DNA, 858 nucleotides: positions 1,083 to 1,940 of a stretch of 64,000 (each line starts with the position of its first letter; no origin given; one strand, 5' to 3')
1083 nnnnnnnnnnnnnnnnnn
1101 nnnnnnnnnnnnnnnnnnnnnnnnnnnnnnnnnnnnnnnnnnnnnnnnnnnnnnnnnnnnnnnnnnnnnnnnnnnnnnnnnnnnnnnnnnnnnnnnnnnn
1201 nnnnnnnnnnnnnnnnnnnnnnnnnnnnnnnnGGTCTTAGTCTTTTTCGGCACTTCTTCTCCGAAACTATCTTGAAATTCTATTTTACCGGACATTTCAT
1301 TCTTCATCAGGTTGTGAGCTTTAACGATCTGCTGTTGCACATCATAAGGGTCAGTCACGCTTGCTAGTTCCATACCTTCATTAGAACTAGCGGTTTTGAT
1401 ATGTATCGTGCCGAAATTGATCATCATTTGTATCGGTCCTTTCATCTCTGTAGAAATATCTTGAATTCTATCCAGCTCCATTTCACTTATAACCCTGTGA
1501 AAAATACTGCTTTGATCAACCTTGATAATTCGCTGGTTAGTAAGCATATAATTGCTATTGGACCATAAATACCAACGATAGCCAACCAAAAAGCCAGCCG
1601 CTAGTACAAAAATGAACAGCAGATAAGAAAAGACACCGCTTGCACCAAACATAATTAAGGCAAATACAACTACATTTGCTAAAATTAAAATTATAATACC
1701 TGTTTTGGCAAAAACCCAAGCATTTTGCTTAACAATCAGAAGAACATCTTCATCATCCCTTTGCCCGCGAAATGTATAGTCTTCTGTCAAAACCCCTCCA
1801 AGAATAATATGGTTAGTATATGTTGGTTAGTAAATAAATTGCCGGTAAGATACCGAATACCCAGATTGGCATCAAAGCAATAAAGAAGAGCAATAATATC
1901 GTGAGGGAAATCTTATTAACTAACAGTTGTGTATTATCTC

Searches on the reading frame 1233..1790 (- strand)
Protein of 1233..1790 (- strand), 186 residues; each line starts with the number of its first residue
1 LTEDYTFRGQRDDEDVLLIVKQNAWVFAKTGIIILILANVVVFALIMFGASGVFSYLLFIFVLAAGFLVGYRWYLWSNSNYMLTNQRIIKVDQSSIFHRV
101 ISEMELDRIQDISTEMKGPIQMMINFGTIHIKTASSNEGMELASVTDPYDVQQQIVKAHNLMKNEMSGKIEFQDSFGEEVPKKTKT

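Call 54: find_encoding_contigs(protein=window:1233-1790:-, flank=10000, max_places=3)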
Protein window:1233-1790:- (186 aa): 1 contig read that carries it; 1 place shown.
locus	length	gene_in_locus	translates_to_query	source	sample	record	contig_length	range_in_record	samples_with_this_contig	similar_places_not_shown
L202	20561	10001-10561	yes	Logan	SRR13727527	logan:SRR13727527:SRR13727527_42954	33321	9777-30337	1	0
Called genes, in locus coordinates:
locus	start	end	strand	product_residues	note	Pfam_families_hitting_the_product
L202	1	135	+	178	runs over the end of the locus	-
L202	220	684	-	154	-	-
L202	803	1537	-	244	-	PF02578:Cu-oxidase_4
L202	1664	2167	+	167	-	-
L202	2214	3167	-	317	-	PF02899:Phage_int_SAM_1, PF13102:Phage_int_SAM_5 (weak), PF13495:Phage_int_SAM_4 (weak), PF00589:Phage_integrase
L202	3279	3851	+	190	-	PF01569:PAP2, PF14378:PAP2_3 (weak)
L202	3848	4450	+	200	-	PF01569:PAP2 (weak)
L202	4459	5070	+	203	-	PF09335:VTT_dom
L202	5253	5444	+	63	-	-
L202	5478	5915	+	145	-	-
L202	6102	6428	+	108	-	-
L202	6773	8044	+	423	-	PF00675:Peptidase_M16, PF05193:Peptidase_M16_C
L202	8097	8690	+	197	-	PF00334:NDK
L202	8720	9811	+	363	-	PF00953:Glycos_transf_4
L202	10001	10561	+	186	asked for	PF14470:bPH_3 (faint), PF03703:bPH_2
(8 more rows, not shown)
